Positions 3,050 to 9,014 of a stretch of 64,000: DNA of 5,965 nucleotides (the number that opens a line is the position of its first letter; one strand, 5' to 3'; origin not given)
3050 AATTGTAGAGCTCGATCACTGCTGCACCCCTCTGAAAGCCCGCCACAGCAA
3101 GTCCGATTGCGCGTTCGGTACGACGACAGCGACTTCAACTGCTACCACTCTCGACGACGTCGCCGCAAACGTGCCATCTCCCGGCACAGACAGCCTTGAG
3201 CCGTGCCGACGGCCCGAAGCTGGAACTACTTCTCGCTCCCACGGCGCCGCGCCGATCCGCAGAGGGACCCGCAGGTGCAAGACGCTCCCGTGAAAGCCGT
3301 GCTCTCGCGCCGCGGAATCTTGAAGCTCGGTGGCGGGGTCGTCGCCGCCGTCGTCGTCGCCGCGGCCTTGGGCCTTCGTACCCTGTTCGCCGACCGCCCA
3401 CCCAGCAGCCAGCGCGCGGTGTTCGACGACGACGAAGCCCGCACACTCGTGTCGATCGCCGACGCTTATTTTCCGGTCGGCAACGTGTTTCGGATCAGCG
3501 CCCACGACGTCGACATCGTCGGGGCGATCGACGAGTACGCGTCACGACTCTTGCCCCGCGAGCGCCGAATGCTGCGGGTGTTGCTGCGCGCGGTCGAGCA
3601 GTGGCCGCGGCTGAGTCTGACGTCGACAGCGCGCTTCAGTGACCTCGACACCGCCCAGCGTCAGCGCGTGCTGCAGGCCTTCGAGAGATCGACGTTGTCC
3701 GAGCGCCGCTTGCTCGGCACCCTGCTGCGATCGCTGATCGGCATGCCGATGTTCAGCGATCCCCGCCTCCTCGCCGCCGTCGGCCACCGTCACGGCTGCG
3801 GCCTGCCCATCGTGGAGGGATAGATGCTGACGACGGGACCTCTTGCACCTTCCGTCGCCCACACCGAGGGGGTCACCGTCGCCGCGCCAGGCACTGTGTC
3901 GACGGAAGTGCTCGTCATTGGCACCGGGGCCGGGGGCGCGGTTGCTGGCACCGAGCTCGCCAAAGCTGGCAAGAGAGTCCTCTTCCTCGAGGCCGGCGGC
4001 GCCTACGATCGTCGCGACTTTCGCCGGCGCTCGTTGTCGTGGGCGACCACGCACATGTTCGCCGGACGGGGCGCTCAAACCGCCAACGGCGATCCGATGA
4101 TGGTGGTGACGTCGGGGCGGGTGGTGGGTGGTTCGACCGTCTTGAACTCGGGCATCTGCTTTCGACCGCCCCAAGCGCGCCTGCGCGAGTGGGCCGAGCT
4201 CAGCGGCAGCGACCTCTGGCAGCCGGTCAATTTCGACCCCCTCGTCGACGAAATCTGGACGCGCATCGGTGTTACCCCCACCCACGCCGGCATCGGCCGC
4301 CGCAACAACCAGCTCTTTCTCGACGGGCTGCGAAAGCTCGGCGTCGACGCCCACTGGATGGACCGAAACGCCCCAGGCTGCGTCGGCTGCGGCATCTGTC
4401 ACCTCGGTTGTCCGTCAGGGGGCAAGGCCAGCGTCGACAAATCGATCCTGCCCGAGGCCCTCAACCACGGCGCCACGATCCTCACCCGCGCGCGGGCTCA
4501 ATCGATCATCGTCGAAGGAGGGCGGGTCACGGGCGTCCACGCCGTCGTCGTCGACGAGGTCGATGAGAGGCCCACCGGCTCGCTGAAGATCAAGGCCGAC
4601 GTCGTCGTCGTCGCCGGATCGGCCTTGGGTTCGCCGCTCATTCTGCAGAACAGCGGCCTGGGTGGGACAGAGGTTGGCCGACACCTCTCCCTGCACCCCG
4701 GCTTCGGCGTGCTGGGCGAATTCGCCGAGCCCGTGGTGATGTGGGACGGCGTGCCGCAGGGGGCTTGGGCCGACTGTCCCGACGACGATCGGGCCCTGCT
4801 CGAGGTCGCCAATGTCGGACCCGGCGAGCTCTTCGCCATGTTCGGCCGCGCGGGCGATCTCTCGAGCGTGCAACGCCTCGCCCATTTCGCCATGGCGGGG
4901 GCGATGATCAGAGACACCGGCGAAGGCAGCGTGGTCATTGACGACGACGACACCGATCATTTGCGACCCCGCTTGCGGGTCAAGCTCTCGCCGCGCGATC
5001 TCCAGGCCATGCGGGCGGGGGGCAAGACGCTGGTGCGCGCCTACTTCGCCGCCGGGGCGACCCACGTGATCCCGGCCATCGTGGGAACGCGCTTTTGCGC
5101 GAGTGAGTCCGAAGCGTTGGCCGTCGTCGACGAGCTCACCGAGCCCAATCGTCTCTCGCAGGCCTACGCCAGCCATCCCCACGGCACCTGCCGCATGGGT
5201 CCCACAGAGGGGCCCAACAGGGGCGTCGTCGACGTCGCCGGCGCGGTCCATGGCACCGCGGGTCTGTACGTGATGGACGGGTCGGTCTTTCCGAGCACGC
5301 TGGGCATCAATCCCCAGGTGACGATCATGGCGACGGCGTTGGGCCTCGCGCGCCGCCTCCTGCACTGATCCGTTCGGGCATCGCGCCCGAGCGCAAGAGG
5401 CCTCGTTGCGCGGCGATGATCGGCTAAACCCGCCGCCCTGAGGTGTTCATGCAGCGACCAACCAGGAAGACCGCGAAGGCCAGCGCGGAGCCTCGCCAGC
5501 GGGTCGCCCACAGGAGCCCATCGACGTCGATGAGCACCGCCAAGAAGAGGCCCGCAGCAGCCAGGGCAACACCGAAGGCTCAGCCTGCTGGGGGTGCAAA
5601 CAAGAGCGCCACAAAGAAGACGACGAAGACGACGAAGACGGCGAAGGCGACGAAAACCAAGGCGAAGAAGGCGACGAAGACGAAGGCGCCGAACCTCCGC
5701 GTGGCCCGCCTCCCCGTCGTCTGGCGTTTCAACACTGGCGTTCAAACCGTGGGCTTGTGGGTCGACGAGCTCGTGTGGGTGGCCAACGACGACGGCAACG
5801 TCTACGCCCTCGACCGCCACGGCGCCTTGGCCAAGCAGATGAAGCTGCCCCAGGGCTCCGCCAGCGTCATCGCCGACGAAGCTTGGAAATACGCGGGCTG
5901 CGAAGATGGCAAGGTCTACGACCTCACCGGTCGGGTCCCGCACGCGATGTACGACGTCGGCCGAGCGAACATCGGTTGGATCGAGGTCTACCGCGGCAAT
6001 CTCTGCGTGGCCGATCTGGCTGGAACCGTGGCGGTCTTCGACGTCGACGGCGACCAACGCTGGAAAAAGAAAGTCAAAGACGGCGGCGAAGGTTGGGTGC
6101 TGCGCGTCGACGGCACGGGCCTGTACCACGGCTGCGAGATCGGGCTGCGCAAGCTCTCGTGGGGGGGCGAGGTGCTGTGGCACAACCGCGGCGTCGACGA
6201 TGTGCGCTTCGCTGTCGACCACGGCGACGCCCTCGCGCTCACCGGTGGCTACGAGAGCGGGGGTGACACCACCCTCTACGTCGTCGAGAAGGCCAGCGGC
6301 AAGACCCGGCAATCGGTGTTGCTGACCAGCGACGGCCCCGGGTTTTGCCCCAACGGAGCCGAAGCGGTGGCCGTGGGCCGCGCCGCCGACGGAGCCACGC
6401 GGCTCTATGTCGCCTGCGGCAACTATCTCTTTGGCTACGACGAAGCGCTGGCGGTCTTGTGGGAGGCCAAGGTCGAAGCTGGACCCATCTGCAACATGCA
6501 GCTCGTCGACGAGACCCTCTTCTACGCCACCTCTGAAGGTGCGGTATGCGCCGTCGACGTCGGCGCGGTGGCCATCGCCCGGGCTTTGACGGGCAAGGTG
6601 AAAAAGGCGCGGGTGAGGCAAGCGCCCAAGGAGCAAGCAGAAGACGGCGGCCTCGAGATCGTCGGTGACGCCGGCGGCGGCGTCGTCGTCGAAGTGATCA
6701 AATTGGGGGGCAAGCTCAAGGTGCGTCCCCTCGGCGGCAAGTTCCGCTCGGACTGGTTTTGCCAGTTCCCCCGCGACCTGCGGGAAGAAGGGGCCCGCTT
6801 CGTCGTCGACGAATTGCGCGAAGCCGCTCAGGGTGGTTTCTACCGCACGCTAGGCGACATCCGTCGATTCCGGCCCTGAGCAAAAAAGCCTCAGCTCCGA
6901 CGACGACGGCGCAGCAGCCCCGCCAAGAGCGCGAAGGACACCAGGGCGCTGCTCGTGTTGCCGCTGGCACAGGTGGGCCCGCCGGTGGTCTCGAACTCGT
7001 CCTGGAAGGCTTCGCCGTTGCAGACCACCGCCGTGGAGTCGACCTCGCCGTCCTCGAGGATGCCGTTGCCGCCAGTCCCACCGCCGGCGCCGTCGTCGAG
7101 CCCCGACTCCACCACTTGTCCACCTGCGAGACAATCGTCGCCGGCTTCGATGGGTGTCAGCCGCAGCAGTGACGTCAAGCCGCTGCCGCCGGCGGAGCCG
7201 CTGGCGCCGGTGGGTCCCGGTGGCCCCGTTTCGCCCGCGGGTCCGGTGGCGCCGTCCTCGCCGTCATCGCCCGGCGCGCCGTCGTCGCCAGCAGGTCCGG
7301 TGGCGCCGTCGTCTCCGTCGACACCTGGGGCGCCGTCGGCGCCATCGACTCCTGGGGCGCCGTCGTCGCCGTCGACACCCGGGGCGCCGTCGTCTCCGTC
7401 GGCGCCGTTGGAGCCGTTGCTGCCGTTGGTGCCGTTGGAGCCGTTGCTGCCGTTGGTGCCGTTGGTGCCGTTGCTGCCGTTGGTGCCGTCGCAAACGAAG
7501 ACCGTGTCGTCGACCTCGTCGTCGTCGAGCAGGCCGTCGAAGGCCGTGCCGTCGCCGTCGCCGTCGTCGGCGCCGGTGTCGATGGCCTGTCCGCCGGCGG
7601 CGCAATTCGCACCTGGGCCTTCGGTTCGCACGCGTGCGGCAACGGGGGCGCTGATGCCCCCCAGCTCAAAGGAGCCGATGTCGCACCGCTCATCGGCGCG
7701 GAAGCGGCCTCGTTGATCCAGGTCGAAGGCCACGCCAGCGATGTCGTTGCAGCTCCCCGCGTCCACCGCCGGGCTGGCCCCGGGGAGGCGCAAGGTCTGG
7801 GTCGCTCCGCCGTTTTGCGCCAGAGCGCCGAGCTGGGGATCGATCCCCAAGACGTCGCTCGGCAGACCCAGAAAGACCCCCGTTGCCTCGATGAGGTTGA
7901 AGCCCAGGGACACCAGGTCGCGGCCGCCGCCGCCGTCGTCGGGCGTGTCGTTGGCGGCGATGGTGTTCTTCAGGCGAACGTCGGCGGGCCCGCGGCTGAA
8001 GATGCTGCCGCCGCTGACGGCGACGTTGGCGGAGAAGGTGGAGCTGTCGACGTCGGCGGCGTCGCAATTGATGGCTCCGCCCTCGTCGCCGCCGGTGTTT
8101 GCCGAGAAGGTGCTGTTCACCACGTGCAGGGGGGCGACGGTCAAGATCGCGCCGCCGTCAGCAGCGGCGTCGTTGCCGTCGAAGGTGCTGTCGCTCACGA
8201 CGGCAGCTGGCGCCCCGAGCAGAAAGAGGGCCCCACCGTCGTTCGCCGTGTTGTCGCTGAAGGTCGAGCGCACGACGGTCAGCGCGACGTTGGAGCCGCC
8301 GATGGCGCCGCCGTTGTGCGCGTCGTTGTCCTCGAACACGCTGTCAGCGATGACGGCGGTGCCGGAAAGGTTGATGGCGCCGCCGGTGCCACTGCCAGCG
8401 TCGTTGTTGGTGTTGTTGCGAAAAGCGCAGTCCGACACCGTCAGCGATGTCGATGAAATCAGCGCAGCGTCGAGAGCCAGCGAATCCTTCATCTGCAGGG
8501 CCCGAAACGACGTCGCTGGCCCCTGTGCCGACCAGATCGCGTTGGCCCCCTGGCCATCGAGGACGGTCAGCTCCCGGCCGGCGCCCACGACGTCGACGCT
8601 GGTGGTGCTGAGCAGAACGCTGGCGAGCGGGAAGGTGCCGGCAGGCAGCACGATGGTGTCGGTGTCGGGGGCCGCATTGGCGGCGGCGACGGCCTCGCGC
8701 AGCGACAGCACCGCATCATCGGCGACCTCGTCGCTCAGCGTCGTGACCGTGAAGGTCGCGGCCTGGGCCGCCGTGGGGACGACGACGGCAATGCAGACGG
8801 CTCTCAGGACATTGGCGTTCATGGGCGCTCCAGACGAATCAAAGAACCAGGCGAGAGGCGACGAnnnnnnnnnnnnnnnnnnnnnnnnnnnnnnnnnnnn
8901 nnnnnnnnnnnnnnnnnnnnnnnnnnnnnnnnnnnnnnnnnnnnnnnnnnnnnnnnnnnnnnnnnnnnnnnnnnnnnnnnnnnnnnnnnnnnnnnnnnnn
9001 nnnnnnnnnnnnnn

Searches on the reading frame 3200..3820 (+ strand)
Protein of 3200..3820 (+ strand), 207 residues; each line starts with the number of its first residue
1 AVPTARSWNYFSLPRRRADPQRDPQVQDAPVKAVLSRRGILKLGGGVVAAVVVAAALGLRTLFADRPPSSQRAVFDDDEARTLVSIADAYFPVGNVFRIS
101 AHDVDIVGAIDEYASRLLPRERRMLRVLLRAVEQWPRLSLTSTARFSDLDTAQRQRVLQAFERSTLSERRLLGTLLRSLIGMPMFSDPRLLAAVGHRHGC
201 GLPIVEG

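Call 29: search_protein_families(library=pfam, proteins=[window:3200-3820:+], max_evalue=0.0001)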
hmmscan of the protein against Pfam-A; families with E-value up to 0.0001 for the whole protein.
window:3200-3820:+ (207 aa): 1 family
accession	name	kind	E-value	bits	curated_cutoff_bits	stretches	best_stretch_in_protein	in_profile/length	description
PF13618.11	Gluconate_2-dh3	-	1.6e-05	25.7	23.4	1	77-166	1-87/135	Gluconate 2-dehydrogenase subunit 3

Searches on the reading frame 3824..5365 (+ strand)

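Call 29: search_protein_families(library=pfam, proteins=[window:3824-5365:+], max_evalue=0.0001)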
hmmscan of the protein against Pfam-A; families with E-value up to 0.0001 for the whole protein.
window:3824-5365:+ (514 aa): 4 families
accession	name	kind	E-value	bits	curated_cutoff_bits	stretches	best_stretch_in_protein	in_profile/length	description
PF00732.25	GMC_oxred_N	-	4.5e-50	170.9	23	1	77-292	3-217/218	GMC oxidoreductase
PF05199.19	GMC_oxred_C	-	9.8e-26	91.4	24.6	1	366-505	3-139/139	GMC oxidoreductase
PF01266.30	DAO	-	8.8e-07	29.2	27.9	1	29-277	2-213/353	FAD dependent oxidoreductase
PF00890.30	FAD_binding_2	-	2.5e-06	27.4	20.4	0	29-59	2-32/414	FAD binding domain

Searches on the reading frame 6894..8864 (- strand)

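Call 29: search_protein_families(library=pfam, proteins=[window:6894-8864:-], max_evalue=0.0001)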
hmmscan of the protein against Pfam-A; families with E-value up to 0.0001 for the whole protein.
window:6894-8864:- (657 aa): 3 families
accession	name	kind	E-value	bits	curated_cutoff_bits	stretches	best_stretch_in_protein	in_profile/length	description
PF23657.1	DUF7151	-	3.8e-18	65.6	27.2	2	411-458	5-46/46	Domain of unknown function (DUF7151)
PF01391.23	Collagen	-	6.8e-14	51.8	27.2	2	460-514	4-58/60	Collagen triple helix repeat (20 copies)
PF02415.23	Chlam_PMP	-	9.5e-05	22.7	20.6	0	225-242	1-18/19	Chlamydia polymorphic membrane protein (Chlamydia_PMP) repeat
